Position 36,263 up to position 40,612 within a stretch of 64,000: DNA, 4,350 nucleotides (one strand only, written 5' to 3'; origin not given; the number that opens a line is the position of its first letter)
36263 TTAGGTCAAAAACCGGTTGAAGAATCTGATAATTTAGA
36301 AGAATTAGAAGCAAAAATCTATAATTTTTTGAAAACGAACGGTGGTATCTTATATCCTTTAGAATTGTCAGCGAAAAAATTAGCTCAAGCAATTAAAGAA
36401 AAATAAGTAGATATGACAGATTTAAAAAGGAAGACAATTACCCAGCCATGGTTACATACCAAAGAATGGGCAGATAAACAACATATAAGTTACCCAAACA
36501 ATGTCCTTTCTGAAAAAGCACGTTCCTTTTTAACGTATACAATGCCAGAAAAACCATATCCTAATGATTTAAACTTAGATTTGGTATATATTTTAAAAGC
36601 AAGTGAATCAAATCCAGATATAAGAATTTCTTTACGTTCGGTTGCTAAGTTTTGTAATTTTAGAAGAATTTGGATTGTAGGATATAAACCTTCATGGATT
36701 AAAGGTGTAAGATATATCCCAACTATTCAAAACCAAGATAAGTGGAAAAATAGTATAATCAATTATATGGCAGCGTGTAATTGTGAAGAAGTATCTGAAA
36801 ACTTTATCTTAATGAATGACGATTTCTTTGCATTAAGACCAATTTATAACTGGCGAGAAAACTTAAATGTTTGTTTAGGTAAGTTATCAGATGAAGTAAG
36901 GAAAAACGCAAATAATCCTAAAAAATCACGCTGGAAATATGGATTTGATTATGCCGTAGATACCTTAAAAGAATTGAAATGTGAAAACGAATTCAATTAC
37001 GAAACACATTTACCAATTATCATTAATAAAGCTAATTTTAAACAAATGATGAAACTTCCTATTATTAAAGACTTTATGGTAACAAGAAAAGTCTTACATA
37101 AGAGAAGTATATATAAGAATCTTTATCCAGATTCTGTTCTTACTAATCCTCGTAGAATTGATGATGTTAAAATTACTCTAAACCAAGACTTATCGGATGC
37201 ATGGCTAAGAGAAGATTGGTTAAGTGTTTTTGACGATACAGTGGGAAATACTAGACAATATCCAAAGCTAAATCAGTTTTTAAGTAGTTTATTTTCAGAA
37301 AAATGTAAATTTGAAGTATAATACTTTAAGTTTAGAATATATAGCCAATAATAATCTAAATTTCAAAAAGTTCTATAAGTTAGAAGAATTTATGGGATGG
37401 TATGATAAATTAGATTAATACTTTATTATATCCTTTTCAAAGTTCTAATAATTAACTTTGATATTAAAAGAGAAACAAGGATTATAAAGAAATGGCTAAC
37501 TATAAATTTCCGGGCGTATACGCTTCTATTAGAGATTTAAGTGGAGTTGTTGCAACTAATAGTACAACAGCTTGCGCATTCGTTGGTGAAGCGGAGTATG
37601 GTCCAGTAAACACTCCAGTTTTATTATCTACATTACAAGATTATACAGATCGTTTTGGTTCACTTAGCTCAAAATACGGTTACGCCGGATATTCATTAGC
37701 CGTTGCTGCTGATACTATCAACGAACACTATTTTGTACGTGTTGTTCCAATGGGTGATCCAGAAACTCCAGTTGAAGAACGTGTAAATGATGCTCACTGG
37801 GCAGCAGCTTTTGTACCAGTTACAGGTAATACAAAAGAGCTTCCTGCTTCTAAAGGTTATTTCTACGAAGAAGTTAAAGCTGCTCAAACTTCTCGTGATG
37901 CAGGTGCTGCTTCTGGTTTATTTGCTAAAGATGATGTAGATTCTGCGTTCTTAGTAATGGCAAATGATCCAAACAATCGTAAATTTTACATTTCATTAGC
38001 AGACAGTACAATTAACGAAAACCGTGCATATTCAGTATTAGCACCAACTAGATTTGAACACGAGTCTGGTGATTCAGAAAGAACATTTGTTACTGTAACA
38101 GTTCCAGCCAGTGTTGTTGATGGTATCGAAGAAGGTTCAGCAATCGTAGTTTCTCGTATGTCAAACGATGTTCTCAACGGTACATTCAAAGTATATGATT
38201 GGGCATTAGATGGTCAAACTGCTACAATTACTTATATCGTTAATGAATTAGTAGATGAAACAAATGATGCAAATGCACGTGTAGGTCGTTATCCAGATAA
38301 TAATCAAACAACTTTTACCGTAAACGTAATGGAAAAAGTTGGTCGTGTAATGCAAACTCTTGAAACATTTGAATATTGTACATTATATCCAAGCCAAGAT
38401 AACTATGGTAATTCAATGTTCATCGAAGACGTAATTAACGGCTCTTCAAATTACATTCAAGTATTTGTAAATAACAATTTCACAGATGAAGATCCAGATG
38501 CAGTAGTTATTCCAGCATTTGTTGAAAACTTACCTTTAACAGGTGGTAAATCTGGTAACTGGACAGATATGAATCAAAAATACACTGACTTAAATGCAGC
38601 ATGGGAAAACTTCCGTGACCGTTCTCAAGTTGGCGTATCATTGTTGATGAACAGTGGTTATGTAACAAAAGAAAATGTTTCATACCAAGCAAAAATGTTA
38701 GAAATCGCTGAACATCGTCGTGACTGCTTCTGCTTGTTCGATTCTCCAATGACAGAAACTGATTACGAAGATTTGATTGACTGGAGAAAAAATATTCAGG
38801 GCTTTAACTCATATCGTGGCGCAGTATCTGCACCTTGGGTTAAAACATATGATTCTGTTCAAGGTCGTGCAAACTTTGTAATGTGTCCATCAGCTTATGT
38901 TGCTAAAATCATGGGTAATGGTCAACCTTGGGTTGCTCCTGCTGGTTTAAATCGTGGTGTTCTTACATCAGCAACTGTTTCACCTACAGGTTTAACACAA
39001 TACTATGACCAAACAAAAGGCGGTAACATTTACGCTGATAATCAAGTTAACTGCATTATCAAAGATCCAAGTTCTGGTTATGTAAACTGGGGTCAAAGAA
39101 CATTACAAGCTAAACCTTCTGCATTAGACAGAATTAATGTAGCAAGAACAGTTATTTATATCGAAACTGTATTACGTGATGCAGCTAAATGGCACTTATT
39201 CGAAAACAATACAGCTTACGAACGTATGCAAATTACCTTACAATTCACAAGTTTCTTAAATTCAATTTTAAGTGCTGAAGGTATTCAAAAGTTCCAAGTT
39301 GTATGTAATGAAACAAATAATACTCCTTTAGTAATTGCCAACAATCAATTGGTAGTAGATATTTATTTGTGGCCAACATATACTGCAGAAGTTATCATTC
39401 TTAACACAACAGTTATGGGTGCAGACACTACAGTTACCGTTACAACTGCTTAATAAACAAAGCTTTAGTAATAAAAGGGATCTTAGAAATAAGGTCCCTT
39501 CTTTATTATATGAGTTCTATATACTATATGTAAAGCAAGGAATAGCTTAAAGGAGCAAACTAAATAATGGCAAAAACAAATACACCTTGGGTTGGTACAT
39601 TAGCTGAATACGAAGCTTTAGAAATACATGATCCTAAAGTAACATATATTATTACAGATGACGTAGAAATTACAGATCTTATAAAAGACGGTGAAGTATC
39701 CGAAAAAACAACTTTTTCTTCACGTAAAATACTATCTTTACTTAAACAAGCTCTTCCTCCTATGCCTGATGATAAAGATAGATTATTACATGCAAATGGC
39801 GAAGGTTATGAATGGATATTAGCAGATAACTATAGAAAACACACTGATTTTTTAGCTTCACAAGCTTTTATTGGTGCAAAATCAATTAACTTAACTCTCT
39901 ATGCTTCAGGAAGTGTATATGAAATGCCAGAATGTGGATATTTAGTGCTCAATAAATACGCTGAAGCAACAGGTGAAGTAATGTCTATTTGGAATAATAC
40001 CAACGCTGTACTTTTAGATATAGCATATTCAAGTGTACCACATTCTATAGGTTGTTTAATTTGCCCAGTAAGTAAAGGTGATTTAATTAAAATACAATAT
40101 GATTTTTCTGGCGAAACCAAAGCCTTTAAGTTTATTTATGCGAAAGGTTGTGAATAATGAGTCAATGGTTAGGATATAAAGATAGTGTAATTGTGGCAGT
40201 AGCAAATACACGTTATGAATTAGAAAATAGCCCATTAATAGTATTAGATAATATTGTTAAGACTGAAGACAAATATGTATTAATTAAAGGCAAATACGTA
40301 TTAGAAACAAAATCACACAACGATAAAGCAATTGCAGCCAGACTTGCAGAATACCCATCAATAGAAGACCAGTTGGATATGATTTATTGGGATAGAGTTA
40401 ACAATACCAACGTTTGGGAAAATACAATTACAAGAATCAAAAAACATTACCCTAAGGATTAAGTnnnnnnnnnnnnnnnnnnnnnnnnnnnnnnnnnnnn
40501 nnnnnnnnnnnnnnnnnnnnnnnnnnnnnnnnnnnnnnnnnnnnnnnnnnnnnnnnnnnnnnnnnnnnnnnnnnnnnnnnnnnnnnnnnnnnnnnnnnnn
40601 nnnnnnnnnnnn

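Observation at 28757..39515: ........-type motif upstream of every plus-strand late transcription unit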

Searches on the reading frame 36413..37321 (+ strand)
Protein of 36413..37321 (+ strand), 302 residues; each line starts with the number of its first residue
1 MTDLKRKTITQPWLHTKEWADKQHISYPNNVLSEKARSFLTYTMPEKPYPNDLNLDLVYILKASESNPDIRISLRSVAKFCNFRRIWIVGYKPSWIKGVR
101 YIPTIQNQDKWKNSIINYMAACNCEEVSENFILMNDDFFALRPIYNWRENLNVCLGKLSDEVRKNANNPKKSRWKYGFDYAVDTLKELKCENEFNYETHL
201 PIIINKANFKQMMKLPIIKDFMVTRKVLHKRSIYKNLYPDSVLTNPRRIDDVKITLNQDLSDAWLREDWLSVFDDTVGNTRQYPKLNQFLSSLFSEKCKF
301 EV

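Call 10: search_protein_families(library=phrogs, proteins=[window:36413-37321:+], max_evalue=0.001)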
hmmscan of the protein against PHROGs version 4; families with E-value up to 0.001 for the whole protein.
window:36413-37321:+ (302 aa): 1 family
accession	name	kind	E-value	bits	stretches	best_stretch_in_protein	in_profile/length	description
phrog_7999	-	unknown function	5.5e-40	138.3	1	56-302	2-229/230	-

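Call 52: find_encoding_contigs(protein=window:36413-37321:+, flank=10000, max_places=10)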
Protein window:36413-37321:+ (302 aa): no gene with exactly this product is on record in the collection.

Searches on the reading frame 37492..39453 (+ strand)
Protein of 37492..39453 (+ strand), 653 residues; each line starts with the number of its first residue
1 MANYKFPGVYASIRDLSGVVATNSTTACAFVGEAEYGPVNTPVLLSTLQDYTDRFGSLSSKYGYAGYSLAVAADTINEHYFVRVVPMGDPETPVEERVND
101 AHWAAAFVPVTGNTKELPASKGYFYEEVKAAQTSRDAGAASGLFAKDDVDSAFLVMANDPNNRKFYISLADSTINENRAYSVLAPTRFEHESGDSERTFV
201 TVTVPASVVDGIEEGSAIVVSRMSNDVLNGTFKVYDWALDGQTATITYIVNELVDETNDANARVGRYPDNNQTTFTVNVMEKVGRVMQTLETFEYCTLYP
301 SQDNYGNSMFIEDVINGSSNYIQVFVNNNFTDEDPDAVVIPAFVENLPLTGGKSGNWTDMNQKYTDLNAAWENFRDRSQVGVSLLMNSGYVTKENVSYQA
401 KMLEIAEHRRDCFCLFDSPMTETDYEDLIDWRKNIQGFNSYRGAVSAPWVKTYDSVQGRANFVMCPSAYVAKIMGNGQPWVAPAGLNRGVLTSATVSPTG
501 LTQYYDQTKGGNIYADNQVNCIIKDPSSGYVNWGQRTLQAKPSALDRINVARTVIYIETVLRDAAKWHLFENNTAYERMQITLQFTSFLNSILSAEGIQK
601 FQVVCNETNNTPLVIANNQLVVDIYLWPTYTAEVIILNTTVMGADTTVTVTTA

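Call 10: search_protein_families(library=phrogs, proteins=[window:37492-39453:+], max_evalue=0.001)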
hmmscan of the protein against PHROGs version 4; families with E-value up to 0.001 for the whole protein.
window:37492-39453:+ (653 aa): 6 families
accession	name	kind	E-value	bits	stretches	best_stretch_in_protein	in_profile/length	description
phrog_23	-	tail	6e-67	227.5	1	1-641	20-462/496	tail sheath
phrog_10581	-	tail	2.1e-33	116.7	1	478-639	741-907/915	tail sheath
phrog_17610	-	tail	2e-20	73.3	1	407-640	870-1105/1135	tail sheath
phrog_34521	-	tail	8.4e-13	48.1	1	460-642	767-951/962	tail sheath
phrog_15814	-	unknown function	1.7e-09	37.2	1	307-639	383-722/738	-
phrog_20545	-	tail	0.00056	19.9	0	1-61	18-78/538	tail sheath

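Call 14: search_dna_similar(query=window:37492-39453:+, collection=phages, mode=protein, max_rows=15)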
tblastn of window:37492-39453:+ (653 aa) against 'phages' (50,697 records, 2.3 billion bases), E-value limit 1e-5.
Records with a match: 2687; places in all: 2755; records where one place covers at least 80% of the query: 4.
Best place of each record, by identity: <60% 2687.
By first word of the organism name: Escherichia 668; Synechococcus 379; Klebsiella 331; Salmonella 203; Vibrio 140; Shigella 89; Aeromonas 80; Acinetobacter 72; Erwinia 69; Cyanophage 61; and 64 more.
By host as written in the record: - 467; Escherichia coli 278; Klebsiella pneumoniae 115; Synechococcus 107; Erwinia amylovora 46; Synechococcus sp. 38; Escherichia coli O157:H7 38; Salmonella enterica 29; and 602 more.
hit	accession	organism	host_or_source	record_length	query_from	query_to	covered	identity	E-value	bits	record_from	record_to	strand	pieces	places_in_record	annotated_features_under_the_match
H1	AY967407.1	Escherichia phage RB43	-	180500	7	645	98%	24.1%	2e-23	112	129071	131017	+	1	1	18: gp18 tail sheath monomer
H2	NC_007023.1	Escherichia phage RB43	-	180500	7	645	98%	24.1%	2e-23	112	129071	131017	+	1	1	18: tail sheath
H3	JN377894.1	Aeromonas phage Aes508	Aeromonas salmonicida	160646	7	638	97%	24.1%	3e-23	112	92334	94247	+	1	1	tail sheath protein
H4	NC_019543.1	Aeromonas phage Aes508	Aeromonas salmonicida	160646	7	638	97%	24.1%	3e-23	112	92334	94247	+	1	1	tail sheath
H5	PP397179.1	Morganella phage vB_Mm5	Morganella morganii 5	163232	213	643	66%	28.7%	7e-27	123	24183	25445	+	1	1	tail sheath protein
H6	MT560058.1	Pectobacterium phage POP12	Pectobacterium carotovorum subsp. ...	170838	209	645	67%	28.0%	1e-23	112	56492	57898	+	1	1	tail sheath protein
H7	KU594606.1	Cyanophage S-RIM32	Synechococcus sp.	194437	184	640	70%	25.6%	3e-20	102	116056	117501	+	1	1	tail sheath monomer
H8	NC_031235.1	Cyanophage S-RIM32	Synechococcus sp.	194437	184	640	70%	25.6%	3e-20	102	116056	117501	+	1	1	tail sheath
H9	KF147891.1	Pseudomonas phage PaBG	Pseudomonas aeruginosa PAO1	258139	306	646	52%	34.1%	3e-36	152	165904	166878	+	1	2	tail sheath protein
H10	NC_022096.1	Pseudomonas phage PaBG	Pseudomonas aeruginosa PAO1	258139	306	646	52%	34.1%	3e-36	152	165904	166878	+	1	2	tail sheath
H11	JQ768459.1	Pseudomonas phage Lu11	Pseudomonas putida var. Manila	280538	270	641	57%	31.0%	5e-33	142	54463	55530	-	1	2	putative tail sheath protein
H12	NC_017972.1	Pseudomonas phage Lu11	Pseudomonas putida var. Manila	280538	270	641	57%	31.0%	5e-33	142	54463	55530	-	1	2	tail sheath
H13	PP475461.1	Xanthomonas phage phiXF1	Xanthomonas campestris pv. campestris ...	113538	275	641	56%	31.4%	3e-39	161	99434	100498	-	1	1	tail sheath protein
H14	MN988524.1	Rhizobium phage RHph_TM3_3_6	Rhizobium phaseoli T3_6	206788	274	635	55%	31.3%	8e-32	138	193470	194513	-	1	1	tail sheath protein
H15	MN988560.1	Rhizobium phage RHph_TM21B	R. phaseoli INC 1-2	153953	274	635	55%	31.3%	9e-32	138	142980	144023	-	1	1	tail sheath protein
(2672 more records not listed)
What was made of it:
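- Tried and rejected: By tblastn the sheath is under 35% identical to any cultured phage (call 14), so no characterised relative exists to borrow data from.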

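Call 18: find_related_loci(query=window:37492-39453:+, collection=viral_contigs, flank=10000)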
Query window:37492-39453:+ (653 aa) in viral_contigs; peptide patterns used: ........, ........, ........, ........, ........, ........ (x = any residue, [..] = any of these).
19 stretches matched a pattern; 6 encode a relative of the query (tblastn E <= 1e-3); 6 distinct loci.
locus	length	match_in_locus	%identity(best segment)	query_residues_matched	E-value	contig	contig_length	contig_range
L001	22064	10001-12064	51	1-652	0e+0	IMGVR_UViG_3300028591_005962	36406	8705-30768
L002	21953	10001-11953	83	1-651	0e+0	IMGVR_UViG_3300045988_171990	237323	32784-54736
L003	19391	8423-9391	29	286-626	2e-27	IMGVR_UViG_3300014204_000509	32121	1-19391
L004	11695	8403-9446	28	303-638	2e-25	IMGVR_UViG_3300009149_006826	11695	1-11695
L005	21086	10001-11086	24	288-638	1e-19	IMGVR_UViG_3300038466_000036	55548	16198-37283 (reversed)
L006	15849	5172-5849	28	405-638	3e-14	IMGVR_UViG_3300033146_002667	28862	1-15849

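Call 50: find_related_loci(query=window:37492-39453:+, collection=genome_contigs, flank=10000)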
Query window:37492-39453:+ (653 aa) in genome_contigs; peptide patterns used: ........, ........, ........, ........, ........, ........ (x = any residue, [..] = any of these).
20 stretches matched a pattern; 1 encode a relative of the query (tblastn E <= 1e-3); 1 distinct loci.
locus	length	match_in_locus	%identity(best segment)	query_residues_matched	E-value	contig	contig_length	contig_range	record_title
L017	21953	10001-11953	83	1-651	0e+0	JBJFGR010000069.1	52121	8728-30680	MAG: Succinivibrionaceae bacterium isolate PUUB56_bin.028 NODE_291_length_52121_cov_6.688703, whole genome shotgun seque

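Call 51: find_encoding_contigs(protein=window:37492-39453:+, flank=10000, max_places=10)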
Protein window:37492-39453:+ (653 aa): no gene with exactly this product is on record in the collection.

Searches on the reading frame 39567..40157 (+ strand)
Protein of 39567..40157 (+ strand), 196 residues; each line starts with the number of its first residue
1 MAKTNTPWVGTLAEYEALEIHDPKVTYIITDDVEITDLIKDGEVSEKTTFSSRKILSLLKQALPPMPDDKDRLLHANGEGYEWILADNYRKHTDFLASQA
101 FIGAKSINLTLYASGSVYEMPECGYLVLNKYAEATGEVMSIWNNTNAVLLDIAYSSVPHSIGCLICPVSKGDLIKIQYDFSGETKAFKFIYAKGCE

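Call 10: search_protein_families(library=phrogs, proteins=[window:39567-40157:+], max_evalue=0.001)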
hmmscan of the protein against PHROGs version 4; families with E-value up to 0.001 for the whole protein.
window:39567-40157:+ (196 aa): 0 families

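Call 64: search_protein_families(library=pfam, proteins=[window:39567-40157:+], max_evalue=0.05)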
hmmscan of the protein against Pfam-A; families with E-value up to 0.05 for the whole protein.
window:39567-40157:+ (196 aa): 1 family
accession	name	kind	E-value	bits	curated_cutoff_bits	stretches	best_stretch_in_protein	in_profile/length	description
PF24243.1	Phage_tail_C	-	1.1e-06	28.3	23.7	1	6-30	2-26/26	Phage tail tip domain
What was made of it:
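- Checked: The 'tube' label for 39567-40157 is not verified; Pfam gives only a tail-tip domain (call 64).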

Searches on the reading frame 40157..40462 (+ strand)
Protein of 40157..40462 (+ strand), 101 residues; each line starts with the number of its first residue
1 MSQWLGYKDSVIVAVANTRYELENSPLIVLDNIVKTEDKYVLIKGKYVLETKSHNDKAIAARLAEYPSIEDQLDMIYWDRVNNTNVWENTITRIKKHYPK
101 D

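Call 10: search_protein_families(library=phrogs, proteins=[window:40157-40462:+], max_evalue=0.001)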
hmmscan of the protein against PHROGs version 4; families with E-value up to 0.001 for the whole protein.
window:40157-40462:+ (101 aa): 2 families
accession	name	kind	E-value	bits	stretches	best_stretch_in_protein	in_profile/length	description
phrog_9114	-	unknown function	1.4e-10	42.8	1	49-101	51-102/103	-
phrog_1787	-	unknown function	4.2e-07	31.5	1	35-100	43-115/116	-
